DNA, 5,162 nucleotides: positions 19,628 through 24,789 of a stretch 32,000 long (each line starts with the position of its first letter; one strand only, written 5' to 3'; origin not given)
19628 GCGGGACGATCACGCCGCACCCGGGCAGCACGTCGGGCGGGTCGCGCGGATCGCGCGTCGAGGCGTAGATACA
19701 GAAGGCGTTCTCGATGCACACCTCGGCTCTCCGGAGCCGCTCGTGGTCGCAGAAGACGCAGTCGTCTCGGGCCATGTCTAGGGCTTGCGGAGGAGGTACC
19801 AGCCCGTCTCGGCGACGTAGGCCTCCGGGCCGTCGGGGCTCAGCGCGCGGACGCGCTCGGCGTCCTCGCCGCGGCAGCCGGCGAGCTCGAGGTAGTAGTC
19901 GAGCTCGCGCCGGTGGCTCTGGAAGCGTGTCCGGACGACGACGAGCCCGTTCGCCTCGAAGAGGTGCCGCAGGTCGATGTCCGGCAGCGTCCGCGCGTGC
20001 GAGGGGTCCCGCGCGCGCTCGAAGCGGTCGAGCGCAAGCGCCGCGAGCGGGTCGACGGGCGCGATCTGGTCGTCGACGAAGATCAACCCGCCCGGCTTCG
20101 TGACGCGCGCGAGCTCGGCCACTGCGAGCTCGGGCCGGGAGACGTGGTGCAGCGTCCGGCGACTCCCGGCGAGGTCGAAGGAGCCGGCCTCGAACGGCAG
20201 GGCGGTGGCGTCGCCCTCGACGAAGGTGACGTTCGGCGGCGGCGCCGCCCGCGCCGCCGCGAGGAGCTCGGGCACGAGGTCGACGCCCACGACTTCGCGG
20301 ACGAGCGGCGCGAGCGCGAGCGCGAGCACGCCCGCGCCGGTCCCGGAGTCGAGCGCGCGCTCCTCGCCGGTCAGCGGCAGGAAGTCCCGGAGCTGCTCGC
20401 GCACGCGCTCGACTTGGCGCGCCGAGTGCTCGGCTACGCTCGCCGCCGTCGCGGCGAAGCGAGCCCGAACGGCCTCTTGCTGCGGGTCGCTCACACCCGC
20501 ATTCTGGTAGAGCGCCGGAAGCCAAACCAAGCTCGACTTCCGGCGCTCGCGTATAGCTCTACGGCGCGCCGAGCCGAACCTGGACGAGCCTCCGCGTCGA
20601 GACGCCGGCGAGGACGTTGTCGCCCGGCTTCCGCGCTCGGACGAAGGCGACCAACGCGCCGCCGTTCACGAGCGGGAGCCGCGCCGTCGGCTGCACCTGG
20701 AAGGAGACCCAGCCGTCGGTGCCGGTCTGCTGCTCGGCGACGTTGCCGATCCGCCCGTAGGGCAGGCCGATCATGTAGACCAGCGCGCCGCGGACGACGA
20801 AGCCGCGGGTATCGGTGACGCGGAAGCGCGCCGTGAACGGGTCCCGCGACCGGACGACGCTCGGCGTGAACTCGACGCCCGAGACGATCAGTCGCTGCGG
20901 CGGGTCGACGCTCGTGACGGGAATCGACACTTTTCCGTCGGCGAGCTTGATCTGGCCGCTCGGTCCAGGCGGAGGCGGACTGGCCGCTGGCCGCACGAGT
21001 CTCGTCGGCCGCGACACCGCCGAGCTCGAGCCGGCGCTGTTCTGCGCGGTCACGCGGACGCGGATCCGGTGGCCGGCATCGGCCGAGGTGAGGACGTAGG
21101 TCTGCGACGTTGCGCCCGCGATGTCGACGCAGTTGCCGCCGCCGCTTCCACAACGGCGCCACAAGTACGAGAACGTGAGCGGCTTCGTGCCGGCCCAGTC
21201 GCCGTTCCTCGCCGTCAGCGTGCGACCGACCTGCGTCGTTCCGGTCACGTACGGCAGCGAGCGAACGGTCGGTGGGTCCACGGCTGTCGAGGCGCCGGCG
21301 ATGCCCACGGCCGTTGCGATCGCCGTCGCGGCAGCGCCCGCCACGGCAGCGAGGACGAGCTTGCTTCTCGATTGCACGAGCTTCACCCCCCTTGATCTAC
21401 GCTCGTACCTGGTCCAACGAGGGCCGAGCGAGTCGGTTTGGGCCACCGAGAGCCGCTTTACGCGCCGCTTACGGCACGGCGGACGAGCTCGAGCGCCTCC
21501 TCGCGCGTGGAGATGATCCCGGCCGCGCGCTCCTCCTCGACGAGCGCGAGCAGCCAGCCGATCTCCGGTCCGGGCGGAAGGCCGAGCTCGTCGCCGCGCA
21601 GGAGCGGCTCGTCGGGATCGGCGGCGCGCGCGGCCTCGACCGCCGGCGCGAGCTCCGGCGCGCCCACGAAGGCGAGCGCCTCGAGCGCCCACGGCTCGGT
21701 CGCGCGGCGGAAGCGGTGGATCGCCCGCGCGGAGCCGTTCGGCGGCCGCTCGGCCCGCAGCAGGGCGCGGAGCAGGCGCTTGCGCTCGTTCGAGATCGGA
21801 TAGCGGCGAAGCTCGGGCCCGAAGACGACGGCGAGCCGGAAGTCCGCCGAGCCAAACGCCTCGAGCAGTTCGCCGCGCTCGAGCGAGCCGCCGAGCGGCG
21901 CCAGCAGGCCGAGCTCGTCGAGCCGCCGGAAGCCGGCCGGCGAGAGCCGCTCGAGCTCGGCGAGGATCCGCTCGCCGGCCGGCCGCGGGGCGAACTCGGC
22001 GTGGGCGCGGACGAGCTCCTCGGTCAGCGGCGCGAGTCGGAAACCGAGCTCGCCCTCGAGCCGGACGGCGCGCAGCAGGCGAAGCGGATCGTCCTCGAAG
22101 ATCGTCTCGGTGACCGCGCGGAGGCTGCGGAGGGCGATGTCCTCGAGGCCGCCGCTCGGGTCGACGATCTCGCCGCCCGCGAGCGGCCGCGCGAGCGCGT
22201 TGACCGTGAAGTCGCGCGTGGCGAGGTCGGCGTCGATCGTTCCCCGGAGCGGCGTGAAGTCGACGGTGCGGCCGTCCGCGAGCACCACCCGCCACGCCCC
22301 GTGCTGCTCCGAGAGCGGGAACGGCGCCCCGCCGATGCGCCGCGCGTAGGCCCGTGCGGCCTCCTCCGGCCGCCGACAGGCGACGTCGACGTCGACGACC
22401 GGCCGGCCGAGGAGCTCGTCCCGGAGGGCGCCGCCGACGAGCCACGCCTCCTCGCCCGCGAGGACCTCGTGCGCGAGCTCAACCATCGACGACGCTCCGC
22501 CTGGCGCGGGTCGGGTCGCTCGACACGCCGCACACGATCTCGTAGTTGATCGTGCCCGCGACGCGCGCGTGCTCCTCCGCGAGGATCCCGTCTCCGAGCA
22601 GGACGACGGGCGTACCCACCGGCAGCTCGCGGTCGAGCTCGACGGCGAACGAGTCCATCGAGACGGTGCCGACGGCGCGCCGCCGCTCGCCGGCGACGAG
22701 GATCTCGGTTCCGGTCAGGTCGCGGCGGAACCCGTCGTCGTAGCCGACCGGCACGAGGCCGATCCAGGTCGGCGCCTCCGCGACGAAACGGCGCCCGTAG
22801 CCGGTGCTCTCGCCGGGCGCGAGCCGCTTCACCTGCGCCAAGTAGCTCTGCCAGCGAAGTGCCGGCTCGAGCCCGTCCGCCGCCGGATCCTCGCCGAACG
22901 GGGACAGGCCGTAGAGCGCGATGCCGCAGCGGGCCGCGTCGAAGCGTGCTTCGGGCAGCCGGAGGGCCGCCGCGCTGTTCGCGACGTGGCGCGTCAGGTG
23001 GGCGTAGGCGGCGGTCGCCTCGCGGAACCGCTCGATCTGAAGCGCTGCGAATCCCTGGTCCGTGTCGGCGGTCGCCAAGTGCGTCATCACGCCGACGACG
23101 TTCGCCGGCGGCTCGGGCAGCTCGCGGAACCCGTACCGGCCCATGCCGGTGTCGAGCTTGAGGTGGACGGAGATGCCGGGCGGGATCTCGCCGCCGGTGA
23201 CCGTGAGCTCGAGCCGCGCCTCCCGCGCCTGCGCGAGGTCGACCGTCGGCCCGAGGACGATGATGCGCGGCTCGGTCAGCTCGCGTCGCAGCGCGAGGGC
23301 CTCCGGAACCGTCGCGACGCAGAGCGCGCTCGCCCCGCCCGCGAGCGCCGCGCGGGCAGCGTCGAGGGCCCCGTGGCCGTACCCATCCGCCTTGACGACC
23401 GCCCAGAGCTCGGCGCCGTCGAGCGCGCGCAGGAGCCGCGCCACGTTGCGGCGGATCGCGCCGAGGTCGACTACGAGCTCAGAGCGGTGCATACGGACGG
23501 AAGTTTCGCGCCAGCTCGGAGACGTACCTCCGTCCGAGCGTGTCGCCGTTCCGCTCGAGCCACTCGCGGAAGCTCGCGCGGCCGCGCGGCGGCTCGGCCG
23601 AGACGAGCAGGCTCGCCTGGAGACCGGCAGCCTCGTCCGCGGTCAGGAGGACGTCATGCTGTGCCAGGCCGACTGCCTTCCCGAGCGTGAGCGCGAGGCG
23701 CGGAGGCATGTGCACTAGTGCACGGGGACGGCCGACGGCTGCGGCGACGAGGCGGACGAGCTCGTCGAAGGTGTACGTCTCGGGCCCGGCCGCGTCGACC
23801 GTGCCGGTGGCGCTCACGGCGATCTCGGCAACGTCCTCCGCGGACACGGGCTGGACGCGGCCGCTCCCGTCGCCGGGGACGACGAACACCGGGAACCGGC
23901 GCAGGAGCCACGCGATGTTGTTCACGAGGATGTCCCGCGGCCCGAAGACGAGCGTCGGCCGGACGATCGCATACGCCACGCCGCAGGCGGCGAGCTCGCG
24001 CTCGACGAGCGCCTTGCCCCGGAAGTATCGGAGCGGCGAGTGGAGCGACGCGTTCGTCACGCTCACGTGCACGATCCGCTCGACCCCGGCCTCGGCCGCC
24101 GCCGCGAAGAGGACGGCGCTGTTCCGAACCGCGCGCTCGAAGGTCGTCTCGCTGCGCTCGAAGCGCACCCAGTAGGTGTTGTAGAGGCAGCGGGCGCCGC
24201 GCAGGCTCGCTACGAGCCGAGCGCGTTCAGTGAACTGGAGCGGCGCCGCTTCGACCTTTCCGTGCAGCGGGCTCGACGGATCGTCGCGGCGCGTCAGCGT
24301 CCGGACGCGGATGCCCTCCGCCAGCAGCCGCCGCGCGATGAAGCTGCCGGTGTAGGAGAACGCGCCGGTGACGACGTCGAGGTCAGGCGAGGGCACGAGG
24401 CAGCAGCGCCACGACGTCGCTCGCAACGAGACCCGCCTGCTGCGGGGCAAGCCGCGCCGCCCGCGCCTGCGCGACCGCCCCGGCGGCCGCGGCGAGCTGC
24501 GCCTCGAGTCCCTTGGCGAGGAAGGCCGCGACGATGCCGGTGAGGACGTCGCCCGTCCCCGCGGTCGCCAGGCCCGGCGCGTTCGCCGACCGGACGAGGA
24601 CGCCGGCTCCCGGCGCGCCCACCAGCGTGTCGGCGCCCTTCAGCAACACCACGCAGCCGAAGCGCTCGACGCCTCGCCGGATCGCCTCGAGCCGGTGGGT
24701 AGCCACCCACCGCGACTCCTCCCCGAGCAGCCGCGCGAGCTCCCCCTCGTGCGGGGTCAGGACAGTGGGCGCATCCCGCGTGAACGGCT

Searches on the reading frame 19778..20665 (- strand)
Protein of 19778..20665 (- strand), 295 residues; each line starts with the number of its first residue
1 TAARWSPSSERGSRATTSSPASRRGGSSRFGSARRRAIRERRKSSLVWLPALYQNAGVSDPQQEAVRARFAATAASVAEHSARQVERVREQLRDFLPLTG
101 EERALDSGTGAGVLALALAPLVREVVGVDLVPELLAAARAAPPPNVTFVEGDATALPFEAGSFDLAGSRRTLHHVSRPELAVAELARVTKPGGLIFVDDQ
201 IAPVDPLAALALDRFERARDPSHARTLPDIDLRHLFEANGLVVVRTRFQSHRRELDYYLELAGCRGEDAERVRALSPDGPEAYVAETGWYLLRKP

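Call 11: search_protein_families(library=pfam, proteins=[window:19778-20665:-], max_evalue=0.001)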
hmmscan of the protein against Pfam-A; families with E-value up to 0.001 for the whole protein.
window:19778-20665:- (295 aa): 7 families
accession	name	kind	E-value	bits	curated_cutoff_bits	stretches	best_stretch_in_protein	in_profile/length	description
PF08241.18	Methyltransf_11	-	7.6e-24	84.6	21.2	1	105-196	1-94/95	Methyltransferase domain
PF13649.12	Methyltransf_25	-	8.5e-21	74.9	27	1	105-193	2-97/97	Methyltransferase domain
PF13489.12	Methyltransf_23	-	8.7e-17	61.8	27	1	86-244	7-162/164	Methyltransferase domain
PF13847.12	Methyltransf_31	-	1.4e-15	57.7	27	1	100-199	3-111/145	Methyltransferase domain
PF08242.18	Methyltransf_12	-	1.4e-10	42.2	30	1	105-195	1-98/98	Methyltransferase domain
PF01209.24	Ubie_methyltran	-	1.2e-07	31.7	20.1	1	101-209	48-163/233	ubiE/COQ5 methyltransferase family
PF01135.25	PCMT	-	0.00092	19.5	20.3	0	92-140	65-116/210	Protein-L-isoaspartate(D-aspartate) O-methyltransferase (PCMT)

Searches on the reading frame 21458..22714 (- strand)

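Call 12: search_protein_families(library=pfam, proteins=[window:21458-22714:-], max_evalue=0.001)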
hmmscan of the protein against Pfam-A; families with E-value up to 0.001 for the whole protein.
window:21458-22714:- (418 aa): 1 family
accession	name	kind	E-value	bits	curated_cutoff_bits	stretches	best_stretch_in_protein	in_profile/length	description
PF01743.26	PolyA_pol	-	1.5e-15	58.1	23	1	90-199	1-126/126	Poly A polymerase head domain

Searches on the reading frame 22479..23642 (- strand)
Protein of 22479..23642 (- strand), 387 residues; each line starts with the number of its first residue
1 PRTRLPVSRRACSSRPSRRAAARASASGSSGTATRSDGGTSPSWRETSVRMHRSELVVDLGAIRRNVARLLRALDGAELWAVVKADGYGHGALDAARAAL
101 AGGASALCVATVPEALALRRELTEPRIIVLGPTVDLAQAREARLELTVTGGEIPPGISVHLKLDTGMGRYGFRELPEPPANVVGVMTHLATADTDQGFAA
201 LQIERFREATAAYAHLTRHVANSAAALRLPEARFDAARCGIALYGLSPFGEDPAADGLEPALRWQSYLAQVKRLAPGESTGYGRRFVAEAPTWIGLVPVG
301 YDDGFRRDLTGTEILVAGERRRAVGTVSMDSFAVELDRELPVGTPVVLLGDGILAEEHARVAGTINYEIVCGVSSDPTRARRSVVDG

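Call 12: search_protein_families(library=pfam, proteins=[window:22479-23642:-], max_evalue=0.001)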
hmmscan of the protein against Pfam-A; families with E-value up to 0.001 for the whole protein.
window:22479-23642:- (387 aa): 2 families
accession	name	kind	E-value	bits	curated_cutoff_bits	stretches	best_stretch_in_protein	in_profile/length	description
PF01168.26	Ala_racemase_N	-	1.9e-48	165.5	24.1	1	58-248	1-220/220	Alanine racemase, N-terminal domain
PF00842.27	Ala_racemase_C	-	3.2e-33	114.4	25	1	261-379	1-125/127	Alanine racemase, C-terminal domain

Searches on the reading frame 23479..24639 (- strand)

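Call 12: search_protein_families(library=pfam, proteins=[window:23479-24639:-], max_evalue=0.001)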
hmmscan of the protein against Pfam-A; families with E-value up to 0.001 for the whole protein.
window:23479-24639:- (386 aa): 3 families
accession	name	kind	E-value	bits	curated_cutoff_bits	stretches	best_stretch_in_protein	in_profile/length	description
PF01370.27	Epimerase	-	2.8e-13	50.3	20.9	1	89-288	2-236/240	NAD dependent epimerase/dehydratase family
PF13460.12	NAD_binding_10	-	8.4e-10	39.2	27.2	1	92-230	1-145/184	NAD(P)H-binding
PF05368.20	NmrA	-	9.8e-08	32.4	27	1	89-275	6-200/298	NmrA-like family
